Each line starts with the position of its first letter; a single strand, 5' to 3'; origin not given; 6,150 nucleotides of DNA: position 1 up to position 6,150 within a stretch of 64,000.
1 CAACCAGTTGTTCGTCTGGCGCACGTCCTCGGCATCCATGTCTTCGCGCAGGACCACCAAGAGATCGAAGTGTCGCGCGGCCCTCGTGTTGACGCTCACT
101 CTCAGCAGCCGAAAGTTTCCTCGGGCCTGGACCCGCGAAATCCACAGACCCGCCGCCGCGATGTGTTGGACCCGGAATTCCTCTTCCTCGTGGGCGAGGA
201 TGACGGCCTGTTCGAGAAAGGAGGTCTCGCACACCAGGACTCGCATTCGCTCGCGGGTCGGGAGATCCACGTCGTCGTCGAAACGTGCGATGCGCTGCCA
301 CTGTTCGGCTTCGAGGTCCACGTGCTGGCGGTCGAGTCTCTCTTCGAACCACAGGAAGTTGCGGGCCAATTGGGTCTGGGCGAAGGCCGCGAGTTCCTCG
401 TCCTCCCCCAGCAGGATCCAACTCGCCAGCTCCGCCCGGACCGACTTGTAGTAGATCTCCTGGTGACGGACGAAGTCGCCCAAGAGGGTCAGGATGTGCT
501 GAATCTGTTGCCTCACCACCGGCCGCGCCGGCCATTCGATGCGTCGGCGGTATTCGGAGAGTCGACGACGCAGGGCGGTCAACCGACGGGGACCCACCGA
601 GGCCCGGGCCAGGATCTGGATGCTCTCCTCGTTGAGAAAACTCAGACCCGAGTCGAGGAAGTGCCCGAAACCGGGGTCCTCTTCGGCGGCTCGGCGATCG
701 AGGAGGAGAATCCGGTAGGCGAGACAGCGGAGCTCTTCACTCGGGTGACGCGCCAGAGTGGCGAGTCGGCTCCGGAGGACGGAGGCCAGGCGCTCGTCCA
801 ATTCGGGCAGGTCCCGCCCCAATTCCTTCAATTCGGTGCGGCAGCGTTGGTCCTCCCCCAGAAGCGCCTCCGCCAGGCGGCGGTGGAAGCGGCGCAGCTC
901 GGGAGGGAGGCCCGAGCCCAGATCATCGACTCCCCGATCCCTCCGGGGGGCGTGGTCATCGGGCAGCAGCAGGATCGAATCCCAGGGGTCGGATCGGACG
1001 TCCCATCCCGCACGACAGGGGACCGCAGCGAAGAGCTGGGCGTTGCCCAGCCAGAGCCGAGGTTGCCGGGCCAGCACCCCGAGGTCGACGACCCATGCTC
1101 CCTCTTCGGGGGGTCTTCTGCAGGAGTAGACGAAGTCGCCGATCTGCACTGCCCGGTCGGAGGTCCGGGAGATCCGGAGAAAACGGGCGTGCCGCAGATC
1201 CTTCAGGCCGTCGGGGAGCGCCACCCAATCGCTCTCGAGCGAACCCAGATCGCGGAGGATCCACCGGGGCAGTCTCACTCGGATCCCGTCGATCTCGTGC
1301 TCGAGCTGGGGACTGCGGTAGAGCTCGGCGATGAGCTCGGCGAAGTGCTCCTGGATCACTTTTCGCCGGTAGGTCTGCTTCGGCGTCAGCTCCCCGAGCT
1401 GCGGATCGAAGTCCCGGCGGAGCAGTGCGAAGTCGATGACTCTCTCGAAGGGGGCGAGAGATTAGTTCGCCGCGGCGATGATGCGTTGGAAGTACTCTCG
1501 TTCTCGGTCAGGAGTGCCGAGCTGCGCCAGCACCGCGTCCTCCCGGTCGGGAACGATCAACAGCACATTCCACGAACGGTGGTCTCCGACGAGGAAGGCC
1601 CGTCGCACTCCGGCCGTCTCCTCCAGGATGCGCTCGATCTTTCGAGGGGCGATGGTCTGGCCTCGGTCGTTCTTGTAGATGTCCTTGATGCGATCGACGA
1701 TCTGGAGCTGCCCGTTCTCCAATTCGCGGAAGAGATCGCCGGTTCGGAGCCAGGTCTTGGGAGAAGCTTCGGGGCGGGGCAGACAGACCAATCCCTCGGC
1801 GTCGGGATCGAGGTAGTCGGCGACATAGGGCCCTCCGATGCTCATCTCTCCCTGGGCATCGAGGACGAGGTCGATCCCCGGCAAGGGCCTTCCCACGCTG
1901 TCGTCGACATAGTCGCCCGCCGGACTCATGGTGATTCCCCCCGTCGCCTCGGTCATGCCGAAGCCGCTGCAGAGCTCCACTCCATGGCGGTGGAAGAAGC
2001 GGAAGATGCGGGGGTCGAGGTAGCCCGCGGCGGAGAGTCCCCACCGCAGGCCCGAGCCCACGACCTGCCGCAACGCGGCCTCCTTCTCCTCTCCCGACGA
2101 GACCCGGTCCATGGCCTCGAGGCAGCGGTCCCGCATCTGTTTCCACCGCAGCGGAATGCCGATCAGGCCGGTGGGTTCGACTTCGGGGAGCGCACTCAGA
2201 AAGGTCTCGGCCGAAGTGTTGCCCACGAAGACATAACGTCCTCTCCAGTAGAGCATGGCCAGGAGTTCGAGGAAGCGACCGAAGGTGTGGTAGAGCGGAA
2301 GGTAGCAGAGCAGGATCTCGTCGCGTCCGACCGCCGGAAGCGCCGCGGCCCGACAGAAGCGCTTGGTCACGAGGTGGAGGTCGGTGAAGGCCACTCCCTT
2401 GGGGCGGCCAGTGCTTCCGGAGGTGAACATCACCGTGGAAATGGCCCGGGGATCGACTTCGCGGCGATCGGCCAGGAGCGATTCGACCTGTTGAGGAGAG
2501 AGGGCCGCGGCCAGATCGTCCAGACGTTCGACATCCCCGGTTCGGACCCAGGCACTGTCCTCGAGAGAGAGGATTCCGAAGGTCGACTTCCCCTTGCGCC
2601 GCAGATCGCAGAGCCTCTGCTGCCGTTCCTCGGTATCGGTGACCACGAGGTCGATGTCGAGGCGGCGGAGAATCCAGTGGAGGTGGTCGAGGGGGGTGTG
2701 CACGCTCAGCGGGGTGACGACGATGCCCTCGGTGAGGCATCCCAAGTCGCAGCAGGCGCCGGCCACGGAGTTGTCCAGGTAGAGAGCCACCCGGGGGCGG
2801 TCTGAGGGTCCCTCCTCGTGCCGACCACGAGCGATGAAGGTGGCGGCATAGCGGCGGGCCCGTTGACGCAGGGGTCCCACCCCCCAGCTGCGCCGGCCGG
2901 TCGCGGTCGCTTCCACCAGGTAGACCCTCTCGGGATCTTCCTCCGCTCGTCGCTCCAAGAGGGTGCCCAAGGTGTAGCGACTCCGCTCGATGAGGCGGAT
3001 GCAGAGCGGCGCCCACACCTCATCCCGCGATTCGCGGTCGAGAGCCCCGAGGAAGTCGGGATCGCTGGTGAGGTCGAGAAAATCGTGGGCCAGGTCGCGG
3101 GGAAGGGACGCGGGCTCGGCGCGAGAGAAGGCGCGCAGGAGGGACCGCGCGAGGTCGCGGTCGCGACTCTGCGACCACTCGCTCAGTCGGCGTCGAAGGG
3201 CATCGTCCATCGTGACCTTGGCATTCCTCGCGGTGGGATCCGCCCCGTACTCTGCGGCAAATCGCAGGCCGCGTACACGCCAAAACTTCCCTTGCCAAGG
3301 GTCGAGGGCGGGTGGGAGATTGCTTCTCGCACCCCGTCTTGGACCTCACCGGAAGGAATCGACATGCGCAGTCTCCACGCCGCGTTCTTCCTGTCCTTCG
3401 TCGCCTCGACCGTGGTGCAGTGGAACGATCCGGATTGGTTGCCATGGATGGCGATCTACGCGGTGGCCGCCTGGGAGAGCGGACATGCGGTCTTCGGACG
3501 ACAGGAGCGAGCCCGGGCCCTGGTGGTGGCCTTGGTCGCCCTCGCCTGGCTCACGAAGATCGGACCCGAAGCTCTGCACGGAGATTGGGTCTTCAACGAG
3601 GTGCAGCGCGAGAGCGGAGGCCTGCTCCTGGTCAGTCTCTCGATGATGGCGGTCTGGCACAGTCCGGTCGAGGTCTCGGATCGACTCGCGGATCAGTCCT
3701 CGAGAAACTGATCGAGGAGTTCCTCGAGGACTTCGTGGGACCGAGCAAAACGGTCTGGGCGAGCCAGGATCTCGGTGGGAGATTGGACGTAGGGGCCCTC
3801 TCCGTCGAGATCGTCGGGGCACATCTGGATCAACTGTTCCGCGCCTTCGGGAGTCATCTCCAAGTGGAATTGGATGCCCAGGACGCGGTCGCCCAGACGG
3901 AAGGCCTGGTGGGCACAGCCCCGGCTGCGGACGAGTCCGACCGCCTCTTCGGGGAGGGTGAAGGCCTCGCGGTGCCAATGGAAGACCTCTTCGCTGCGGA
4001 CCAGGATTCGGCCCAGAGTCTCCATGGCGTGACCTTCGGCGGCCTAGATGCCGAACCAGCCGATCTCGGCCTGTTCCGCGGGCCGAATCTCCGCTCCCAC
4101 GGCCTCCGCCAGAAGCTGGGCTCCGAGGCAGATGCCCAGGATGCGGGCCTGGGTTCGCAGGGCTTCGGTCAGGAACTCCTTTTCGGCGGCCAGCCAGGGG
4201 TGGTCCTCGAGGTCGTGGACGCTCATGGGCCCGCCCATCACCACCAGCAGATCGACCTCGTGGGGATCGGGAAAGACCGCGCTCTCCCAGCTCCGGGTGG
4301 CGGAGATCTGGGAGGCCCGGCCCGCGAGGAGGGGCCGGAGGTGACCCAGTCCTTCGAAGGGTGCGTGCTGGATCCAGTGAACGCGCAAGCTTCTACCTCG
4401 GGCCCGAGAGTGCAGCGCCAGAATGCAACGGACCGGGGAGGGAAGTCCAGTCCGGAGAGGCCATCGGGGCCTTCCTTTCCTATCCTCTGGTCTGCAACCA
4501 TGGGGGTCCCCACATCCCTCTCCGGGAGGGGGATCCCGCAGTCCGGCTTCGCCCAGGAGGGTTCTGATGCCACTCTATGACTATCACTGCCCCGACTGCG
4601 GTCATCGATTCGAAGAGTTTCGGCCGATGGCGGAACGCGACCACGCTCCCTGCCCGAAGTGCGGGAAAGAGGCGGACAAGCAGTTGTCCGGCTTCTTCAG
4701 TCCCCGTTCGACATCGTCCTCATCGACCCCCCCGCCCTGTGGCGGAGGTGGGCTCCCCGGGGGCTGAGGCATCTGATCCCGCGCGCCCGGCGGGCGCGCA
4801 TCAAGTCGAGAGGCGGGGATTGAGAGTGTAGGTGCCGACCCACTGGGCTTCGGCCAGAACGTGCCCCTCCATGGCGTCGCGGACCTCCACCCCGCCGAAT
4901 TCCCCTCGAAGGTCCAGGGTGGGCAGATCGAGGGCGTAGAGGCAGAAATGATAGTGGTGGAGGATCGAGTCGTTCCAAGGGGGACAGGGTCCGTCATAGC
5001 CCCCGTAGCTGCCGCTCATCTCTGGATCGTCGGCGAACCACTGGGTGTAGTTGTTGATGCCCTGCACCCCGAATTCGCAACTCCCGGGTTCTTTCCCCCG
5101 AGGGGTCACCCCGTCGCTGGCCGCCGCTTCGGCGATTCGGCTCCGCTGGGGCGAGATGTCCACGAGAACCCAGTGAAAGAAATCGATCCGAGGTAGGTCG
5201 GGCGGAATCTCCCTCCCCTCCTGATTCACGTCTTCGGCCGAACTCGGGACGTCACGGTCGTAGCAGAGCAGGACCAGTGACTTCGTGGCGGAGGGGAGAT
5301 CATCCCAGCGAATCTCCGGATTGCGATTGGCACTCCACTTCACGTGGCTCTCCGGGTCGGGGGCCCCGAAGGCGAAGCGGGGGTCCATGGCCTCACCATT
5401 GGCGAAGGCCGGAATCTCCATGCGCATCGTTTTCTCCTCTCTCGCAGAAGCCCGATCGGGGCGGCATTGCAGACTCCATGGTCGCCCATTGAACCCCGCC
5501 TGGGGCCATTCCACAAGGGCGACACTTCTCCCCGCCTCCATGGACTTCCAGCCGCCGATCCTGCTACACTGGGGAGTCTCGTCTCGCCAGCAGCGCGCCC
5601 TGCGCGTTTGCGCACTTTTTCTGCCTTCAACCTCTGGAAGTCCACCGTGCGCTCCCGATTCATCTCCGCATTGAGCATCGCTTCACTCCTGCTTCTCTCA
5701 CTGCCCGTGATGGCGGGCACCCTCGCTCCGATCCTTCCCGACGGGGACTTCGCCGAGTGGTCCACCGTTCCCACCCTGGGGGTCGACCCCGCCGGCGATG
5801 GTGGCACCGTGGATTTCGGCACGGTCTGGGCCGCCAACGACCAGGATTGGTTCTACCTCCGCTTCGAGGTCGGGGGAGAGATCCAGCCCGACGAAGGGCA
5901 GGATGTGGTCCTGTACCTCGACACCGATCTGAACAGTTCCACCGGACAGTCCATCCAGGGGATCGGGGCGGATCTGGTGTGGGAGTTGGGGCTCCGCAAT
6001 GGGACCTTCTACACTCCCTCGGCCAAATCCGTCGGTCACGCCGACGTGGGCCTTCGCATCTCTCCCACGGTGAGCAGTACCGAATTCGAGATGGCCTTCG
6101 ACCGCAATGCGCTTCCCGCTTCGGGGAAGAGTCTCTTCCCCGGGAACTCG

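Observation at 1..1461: At least 430 aa uncharacterised C-terminal extension on the acyl-CoA ligase frame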

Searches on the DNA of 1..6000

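Call 54: search_rna_families(source=window, start=1, end=6000, threshold=gathering)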
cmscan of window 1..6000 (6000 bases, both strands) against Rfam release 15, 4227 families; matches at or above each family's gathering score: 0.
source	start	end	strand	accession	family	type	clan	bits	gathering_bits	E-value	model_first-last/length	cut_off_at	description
